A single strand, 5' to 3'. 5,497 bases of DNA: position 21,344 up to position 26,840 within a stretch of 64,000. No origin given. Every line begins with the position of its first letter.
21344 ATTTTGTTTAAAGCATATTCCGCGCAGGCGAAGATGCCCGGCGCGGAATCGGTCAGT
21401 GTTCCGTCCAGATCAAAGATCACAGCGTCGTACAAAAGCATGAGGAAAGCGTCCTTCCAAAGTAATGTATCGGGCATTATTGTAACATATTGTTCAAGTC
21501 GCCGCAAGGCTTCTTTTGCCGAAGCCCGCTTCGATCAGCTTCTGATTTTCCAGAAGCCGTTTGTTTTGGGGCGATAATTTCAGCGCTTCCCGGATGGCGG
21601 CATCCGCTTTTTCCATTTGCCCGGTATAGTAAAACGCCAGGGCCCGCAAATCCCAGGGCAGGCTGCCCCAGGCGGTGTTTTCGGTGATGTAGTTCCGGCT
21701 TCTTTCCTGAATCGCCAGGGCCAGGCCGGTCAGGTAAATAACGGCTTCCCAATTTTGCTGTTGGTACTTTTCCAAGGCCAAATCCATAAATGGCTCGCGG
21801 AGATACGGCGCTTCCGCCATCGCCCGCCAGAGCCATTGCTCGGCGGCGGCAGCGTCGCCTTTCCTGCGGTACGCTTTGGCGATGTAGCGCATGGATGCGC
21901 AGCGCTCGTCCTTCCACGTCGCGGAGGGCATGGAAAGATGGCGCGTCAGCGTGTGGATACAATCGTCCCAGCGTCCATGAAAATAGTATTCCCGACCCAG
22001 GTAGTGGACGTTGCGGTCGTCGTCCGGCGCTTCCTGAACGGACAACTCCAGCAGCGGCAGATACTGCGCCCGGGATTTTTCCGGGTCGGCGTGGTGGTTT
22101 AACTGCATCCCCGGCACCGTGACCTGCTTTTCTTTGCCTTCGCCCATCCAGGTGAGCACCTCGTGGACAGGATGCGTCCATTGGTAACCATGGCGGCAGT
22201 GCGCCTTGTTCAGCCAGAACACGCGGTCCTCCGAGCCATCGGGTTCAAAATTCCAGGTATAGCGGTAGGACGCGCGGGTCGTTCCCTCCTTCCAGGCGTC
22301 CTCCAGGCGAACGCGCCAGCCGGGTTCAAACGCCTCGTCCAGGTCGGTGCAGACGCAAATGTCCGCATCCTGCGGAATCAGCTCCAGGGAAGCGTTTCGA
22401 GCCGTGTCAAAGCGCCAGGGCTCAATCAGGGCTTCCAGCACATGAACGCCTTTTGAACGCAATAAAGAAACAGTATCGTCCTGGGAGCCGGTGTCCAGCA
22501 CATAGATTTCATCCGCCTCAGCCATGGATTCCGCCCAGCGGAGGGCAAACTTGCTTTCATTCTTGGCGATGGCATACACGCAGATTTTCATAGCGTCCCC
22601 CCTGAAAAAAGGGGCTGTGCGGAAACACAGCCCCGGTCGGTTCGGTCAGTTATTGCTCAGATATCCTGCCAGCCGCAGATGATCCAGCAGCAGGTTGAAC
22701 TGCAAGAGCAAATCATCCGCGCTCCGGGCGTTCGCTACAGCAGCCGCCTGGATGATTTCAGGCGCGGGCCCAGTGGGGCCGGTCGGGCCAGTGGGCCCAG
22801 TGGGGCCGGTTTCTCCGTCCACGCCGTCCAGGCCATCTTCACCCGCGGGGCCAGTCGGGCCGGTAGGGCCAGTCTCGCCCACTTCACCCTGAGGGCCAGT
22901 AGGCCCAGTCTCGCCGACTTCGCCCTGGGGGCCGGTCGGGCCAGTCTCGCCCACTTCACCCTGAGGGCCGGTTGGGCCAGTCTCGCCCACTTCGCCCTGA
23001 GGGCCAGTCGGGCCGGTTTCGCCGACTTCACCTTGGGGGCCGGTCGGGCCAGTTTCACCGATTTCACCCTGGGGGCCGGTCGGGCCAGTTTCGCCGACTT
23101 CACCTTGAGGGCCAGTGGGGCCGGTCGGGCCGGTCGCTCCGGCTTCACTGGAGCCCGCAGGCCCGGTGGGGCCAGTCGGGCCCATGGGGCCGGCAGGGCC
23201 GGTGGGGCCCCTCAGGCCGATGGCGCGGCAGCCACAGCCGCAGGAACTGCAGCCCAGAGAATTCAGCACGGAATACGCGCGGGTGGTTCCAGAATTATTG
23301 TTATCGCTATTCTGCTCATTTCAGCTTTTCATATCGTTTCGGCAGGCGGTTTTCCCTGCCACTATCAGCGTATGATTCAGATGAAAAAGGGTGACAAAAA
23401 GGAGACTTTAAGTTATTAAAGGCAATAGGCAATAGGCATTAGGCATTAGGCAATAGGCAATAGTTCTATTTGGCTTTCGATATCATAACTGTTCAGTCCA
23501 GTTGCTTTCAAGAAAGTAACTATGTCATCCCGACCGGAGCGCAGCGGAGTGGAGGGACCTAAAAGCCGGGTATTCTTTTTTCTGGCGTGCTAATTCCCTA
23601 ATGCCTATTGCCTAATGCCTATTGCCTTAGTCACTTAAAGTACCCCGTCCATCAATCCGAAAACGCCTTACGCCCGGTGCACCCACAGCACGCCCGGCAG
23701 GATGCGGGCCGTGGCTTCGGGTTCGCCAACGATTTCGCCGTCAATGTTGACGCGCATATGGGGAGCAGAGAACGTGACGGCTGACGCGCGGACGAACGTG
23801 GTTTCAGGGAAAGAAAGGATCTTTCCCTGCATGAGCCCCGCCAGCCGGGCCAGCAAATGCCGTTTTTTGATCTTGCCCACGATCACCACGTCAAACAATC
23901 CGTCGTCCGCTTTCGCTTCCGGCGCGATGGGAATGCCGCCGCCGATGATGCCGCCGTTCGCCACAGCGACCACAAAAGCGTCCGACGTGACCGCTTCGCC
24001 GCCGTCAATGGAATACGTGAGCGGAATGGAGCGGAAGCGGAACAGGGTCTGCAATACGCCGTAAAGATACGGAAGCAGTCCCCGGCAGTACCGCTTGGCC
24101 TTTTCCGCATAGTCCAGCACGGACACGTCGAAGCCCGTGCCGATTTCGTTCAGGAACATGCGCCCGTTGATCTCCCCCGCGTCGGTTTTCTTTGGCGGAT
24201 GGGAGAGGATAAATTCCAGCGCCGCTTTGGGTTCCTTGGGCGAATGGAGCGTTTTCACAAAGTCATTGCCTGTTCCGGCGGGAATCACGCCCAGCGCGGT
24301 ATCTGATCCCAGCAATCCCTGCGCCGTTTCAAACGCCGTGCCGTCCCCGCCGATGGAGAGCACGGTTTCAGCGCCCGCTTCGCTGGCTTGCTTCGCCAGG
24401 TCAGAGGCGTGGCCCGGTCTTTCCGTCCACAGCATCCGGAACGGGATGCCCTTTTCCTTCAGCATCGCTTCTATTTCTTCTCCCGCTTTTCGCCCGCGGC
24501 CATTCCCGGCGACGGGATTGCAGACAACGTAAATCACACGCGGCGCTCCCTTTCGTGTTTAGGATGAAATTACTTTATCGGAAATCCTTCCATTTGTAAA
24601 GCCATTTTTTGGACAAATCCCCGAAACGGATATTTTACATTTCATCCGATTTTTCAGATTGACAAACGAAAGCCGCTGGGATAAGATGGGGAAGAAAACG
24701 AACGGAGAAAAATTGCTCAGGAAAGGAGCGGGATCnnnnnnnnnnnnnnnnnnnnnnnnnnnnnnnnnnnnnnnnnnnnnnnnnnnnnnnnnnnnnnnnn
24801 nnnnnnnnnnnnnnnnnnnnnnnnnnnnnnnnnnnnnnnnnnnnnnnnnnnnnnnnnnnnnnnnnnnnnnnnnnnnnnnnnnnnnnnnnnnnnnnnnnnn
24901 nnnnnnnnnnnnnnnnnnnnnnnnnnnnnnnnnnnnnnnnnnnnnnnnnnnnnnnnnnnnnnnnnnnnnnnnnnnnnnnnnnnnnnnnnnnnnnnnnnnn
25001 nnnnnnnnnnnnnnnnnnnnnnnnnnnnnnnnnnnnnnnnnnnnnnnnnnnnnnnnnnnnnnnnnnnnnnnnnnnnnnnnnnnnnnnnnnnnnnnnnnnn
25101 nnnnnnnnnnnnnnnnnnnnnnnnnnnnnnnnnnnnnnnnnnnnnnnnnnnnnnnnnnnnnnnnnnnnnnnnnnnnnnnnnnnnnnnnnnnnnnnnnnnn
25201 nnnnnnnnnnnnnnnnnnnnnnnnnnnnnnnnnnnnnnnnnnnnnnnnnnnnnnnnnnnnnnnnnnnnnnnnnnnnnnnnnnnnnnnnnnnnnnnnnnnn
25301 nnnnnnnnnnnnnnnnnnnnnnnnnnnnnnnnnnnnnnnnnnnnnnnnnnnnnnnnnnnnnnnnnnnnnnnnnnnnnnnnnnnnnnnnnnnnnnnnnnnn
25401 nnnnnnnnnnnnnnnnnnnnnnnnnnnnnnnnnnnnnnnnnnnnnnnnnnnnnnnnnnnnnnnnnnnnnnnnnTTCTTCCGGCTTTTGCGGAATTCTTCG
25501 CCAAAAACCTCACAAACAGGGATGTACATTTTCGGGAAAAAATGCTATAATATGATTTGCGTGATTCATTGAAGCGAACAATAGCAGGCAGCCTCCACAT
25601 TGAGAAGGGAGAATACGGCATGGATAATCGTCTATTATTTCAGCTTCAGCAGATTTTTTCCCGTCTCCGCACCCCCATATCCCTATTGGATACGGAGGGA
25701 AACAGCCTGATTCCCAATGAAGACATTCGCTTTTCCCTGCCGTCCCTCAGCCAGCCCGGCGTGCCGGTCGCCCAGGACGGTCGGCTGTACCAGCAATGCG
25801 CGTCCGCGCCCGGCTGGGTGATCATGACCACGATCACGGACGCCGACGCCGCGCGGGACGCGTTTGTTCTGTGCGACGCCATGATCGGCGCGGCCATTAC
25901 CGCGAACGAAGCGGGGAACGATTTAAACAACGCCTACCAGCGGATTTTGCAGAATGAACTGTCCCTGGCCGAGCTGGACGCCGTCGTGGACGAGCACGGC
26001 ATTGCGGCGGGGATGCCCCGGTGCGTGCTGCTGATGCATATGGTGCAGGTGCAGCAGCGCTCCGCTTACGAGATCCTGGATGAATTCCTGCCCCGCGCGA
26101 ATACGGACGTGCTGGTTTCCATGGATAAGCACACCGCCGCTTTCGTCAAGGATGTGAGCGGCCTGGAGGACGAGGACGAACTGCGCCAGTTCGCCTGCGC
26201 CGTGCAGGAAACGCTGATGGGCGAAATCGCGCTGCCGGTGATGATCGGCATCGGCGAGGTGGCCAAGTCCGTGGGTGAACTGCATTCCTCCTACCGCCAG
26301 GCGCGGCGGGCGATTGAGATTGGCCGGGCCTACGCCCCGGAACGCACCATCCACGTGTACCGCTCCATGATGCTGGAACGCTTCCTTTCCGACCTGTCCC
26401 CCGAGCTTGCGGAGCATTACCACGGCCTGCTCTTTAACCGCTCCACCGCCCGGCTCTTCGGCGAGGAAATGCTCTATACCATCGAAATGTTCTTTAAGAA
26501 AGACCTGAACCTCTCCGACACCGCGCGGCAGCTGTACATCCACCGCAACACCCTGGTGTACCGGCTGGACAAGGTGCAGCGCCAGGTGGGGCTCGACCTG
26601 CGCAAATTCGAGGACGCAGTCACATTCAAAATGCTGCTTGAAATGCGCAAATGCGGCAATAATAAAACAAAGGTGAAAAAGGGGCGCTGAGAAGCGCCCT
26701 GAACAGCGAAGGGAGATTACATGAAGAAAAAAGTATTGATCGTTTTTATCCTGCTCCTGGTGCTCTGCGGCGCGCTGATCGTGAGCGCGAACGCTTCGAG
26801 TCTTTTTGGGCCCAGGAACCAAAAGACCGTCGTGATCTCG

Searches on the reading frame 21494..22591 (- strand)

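Call 17: search_protein_families(library=pfam, proteins=[window:21494-22591:-])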
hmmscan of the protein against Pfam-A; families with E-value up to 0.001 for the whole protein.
window:21494-22591:- (365 aa): 4 families
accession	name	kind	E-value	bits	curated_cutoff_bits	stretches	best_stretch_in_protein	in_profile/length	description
PF07719.23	TPR_2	-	2.3e-06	27.7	27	1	313-343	4-34/34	Tetratricopeptide repeat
PF13428.12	TPR_14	-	6.1e-06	26.9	23.5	0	313-348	4-39/44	Tetratricopeptide repeat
PF13181.12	TPR_8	-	2.5e-05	24.5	25.7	0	314-343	5-34/34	Tetratricopeptide repeat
PF00535.33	Glycos_transf_2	-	5.9e-05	23.5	23.3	1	7-103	4-107/168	Glycosyl transferase family 2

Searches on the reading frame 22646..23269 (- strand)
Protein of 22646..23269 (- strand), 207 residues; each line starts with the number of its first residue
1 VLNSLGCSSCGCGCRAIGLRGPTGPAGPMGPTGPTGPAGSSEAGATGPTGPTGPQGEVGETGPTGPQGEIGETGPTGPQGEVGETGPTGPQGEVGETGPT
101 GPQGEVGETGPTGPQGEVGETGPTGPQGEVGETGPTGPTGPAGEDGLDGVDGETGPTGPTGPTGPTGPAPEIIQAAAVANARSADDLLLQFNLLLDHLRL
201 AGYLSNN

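Call 17: search_protein_families(library=pfam, proteins=[window:22646-23269:-])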
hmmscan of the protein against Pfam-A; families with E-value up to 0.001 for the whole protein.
window:22646-23269:- (207 aa): 1 family
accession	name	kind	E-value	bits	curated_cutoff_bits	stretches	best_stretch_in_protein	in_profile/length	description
PF01391.23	Collagen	-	1.1e-23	83.2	27.2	0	101-104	55-58/60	Collagen triple helix repeat (20 copies)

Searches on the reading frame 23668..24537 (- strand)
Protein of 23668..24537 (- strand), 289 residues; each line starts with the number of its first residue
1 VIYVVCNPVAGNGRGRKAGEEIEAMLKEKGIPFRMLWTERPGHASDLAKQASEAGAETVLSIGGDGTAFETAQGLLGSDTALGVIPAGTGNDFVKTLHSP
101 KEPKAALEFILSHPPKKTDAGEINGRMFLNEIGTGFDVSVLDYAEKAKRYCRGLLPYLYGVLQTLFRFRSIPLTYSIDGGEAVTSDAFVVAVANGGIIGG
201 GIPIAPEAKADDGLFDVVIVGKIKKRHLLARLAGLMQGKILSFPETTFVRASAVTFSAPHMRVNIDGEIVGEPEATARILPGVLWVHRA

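Call 17: search_protein_families(library=pfam, proteins=[window:23668-24537:-])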
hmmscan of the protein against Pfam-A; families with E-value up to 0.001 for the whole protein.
window:23668-24537:- (289 aa): 2 families
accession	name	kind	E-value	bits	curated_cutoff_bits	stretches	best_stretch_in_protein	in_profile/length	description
PF19279.4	YegS_C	-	2.5e-32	112.3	27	1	132-286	3-156/158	YegS C-terminal NAD kinase beta sandwich-like domain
PF00781.29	DAGK_cat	-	1.8e-31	108.7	23.6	1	2-122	2-124/125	Diacylglycerol kinase catalytic domain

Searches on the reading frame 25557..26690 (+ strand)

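Call 47: search_protein_families(library=pfam, proteins=[window:25557-26690:+])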
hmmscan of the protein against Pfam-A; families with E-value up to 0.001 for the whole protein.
window:25557-26690:+ (377 aa): 2 families
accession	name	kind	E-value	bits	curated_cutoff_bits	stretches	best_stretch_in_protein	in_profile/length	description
PF13556.12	HTH_30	-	1.1e-16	60.8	27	1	306-361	2-57/59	PucR C-terminal helix-turn-helix domain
PF17853.6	GGDEF_2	-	8e-13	49.1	24.5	1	139-255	7-116/116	GGDEF-like domain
